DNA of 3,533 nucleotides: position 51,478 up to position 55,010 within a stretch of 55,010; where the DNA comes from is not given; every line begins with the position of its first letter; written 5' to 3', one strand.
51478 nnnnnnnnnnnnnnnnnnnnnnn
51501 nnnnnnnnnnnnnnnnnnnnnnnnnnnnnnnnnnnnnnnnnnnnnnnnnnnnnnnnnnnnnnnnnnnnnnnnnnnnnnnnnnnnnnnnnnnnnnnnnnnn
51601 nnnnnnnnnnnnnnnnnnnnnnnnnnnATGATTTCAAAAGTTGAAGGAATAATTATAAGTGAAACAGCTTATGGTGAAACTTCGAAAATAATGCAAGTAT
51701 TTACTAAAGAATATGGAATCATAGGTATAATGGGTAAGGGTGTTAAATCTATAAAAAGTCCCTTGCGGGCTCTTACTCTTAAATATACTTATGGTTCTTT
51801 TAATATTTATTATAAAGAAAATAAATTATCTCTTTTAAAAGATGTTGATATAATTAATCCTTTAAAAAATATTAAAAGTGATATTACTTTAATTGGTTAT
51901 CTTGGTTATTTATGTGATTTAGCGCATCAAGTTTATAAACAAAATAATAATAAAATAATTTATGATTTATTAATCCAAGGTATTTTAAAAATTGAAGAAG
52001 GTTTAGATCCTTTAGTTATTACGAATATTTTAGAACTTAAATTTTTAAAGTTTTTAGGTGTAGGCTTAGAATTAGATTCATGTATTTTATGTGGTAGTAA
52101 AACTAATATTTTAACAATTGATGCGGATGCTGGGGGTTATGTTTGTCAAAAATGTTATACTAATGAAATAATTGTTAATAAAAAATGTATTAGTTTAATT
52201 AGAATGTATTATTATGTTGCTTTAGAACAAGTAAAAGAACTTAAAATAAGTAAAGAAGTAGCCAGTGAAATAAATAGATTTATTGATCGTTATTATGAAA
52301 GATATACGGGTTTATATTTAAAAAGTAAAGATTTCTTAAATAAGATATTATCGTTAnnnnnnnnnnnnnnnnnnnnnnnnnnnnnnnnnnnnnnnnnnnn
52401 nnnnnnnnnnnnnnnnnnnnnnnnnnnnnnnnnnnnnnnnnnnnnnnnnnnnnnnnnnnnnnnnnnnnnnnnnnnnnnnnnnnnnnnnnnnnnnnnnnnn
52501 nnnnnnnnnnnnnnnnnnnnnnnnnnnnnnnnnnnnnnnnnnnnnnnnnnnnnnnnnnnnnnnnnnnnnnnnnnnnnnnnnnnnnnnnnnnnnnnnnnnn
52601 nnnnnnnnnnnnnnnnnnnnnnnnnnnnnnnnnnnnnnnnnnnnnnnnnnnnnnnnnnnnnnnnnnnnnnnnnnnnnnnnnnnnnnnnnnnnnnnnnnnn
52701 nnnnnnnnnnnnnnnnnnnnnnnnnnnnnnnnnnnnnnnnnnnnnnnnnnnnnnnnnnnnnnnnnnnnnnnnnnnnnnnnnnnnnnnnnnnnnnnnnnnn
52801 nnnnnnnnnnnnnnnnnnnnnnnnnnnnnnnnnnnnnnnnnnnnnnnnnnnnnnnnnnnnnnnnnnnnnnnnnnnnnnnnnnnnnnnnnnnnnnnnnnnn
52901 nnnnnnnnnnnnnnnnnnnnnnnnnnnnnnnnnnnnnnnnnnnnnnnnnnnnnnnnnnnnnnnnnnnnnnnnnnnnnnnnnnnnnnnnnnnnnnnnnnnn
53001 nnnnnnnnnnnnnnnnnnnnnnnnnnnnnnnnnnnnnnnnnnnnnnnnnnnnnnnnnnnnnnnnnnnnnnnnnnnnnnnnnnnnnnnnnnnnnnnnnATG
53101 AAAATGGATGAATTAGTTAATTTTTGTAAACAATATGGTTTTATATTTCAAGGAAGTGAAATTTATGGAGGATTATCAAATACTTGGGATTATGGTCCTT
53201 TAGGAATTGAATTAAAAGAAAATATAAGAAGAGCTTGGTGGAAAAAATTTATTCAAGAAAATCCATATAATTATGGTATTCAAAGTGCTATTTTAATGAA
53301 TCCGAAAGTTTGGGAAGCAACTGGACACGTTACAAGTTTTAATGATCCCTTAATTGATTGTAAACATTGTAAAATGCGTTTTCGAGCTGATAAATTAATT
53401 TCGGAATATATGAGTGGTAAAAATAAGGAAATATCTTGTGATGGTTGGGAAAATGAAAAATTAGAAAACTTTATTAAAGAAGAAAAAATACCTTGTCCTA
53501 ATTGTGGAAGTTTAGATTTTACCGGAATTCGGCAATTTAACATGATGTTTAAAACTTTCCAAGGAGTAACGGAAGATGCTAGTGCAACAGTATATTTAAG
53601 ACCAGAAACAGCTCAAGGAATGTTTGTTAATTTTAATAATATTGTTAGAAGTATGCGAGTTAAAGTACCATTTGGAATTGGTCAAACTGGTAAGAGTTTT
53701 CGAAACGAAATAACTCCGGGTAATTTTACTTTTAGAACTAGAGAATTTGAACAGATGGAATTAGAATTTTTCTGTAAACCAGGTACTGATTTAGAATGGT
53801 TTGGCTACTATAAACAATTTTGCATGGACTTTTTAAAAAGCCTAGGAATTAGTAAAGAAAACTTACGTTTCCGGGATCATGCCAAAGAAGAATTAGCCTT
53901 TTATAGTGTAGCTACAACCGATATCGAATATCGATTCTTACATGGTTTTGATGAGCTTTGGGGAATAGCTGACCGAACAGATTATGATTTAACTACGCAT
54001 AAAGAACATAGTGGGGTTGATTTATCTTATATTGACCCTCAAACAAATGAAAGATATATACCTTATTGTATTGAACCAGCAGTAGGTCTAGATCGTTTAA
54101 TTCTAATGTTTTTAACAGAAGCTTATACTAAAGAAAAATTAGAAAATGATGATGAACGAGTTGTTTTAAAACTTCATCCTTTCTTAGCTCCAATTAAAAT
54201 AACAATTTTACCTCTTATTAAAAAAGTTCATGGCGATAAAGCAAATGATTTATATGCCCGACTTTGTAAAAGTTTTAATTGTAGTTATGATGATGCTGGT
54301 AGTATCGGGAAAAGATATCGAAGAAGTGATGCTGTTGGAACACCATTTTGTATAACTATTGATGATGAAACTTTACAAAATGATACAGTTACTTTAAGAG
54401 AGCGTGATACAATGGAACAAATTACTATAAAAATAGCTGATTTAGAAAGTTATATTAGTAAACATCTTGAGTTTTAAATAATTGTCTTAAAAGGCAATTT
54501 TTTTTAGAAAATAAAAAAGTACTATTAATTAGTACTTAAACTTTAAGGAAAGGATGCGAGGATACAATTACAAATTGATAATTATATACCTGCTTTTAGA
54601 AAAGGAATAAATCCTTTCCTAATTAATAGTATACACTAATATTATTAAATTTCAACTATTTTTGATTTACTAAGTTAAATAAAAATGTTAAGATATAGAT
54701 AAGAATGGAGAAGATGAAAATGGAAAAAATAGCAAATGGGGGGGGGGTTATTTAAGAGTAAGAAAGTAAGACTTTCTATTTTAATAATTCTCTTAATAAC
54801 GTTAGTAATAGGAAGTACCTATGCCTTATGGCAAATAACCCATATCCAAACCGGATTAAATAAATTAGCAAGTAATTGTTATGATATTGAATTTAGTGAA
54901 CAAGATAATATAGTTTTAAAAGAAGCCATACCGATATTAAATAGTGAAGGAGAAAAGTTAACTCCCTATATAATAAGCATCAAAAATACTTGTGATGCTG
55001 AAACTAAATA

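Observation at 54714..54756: Second G10 tract at the same position of paralogue D, also in the OFF frame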

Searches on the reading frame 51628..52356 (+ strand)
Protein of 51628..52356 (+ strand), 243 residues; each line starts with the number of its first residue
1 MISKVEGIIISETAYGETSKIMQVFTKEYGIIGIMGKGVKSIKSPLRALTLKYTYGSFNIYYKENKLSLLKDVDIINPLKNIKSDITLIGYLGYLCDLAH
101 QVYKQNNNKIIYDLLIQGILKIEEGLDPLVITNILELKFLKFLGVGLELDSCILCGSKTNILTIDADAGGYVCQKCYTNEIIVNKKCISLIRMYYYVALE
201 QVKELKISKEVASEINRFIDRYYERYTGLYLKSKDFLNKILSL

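Call 18: find_related_loci(query=window:51628-52356:+, collection=genome_contigs, flank=10000)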
Query window:51628-52356:+ (243 aa) in genome_contigs; peptide patterns used: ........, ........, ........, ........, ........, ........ (x = any residue, [..] = any of these).
289 stretches matched a pattern; 117 encode a relative of the query (tblastn E <= 1e-3); the best 80 are kept; 80 distinct loci.
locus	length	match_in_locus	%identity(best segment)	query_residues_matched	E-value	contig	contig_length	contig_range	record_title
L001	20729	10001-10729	64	1-243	3e-99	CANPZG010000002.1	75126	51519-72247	MAG: uncultured Bacilli bacterium isolate Lapin-005__bin107 genome assembly, contig: Lapin-005__NODE_380_length_75126_co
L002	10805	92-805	66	1-240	9e-99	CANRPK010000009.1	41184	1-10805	MAG: uncultured Bacilli bacterium isolate Lapin-018__bin95 genome assembly, contig: Lapin-018__NODE_759_length_41184_cov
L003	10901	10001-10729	63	1-243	1e-98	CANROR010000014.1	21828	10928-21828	MAG: uncultured Bacilli bacterium isolate Lapin-020__bin113 genome assembly, contig: Lapin-020__NODE_3076_length_21828_c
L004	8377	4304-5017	63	1-240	4e-98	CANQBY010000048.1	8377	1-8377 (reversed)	MAG: uncultured Bacilli bacterium isolate Lapin-001__bin80 genome assembly, contig: Lapin-001__NODE_7217_length_8377_cov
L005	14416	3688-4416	64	1-243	5e-98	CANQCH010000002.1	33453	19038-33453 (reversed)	MAG: uncultured Bacilli bacterium isolate Lapin-004__bin116 genome assembly, contig: Lapin-004__NODE_1525_length_33453_c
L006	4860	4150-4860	64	1-239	2e-96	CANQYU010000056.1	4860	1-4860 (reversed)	MAG: uncultured Bacilli bacterium isolate Lapin-015__bin56 genome assembly, contig: Lapin-015__NODE_19600_length_4860_co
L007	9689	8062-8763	64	1-236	6e-96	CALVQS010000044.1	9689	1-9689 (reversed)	MAG: uncultured Bacilli bacterium isolate BRZ_V__bin2 genome assembly, contig: BRZ_V__NODE_9448_length_9689_cov_7.986267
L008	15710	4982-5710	64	1-243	4e-96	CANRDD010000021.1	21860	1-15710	MAG: uncultured Bacilli bacterium isolate Lapin-026__bin34 genome assembly, contig: Lapin-026__NODE_2721_length_21860_co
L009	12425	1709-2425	63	1-241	3e-96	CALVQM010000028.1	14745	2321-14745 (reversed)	MAG: uncultured Bacilli bacterium isolate BRZ_NT__bin122 genome assembly, contig: BRZ_NT__NODE_5023_length_14745_cov_5.5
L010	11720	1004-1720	65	1-241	2e-95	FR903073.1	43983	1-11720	Mycoplasma sp. CAG:776 genomic scaffold, scf55, whole genome shotgun sequence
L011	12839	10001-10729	60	1-243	4e-95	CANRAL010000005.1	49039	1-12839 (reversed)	MAG: uncultured Bacilli bacterium isolate Lapin-016__bin54 genome assembly, contig: Lapin-016__NODE_602_length_49039_cov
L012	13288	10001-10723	59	1-241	1e-94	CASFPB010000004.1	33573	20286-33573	uncultured bacterium isolate SI.A4.metabat-bins.190 genome assembly, contig: SI.A4.metabat-bins.190.fa_k141_70107, whole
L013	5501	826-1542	63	1-241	2e-94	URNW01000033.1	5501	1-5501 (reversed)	uncultured Tenericutes bacterium isolate UMGS1172 genome assembly, contig: NODE_5803_length_5501_cov_14.255784, whole ge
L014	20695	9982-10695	62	1-240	2e-94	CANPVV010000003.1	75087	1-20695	MAG: uncultured Bacilli bacterium isolate Lapin-001__bin38 genome assembly, contig: Lapin-001__NODE_509_length_75087_cov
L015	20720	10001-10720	62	1-240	2e-94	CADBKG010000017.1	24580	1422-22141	MAG: uncultured Erysipelotrichaceae bacterium isolate RUG14047 genome assembly, contig: RUG14047_asm_17, whole genome sh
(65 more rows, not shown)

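Call 88: search_protein_families(library=pfam, proteins=[window:51628-52356:+], max_evalue=0.00001)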
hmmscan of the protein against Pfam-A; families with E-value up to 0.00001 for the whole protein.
window:51628-52356:+ (243 aa): 2 families
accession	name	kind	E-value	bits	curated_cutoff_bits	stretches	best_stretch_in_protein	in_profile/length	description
PF02565.21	RecO_C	-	2.5e-24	86.3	22.1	1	84-234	2-156/157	Recombination protein O C terminal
PF11967.14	RecO_N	-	2.6e-16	59.8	27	1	1-78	1-79/80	Recombination protein O N terminal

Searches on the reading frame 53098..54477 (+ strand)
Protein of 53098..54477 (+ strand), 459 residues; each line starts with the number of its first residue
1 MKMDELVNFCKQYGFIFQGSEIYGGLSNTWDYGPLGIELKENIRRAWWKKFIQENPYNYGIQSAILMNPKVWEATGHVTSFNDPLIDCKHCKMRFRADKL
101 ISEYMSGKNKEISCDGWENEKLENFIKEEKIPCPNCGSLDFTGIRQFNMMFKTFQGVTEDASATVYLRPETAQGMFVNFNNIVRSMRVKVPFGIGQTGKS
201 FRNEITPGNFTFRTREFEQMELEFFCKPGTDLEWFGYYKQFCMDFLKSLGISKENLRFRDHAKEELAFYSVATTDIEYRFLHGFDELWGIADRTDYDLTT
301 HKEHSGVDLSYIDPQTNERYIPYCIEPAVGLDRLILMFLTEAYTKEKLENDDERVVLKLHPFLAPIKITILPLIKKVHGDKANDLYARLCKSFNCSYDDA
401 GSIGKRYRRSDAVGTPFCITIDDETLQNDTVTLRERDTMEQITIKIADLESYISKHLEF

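Call 10: find_encoding_contigs(protein=window:53098-54477:+, flank=10000, max_places=10)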
Protein window:53098-54477:+ (459 aa): no gene with exactly this product is on record in the collection.

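Call 88: search_protein_families(library=pfam, proteins=[window:53098-54474:+], max_evalue=0.00001)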
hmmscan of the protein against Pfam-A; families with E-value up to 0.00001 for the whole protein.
window:53098-54474:+ (459 aa): 2 families
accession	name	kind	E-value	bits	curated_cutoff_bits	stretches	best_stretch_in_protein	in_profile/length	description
PF03129.25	HGTP_anticodon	-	2.8e-21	75.9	21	1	368-455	2-93/94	Anticodon binding domain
PF00587.30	tRNA-synt_2b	-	3.8e-09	37.3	29.3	1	161-339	7-176/179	tRNA synthetase class II core domain (G, H, P, S and T)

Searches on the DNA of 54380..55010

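Call 58: search_rna_families(source=window, start=54380, end=55010, threshold=evalue, max_evalue=1)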
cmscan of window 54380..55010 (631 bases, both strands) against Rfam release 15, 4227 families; matches with E-value up to 1: 0.
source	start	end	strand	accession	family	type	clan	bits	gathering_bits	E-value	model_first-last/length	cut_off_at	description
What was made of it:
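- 54519..54632 (+): Nested perfect inverted repeats (13 nt and 10 nt) in the glyS-D intergenic region. Its role is unknown and it may not belong to the switch. Call 58: no Rfam match.
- Tried and rejected: Rfam found nothing in the D upstream region (call 58).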
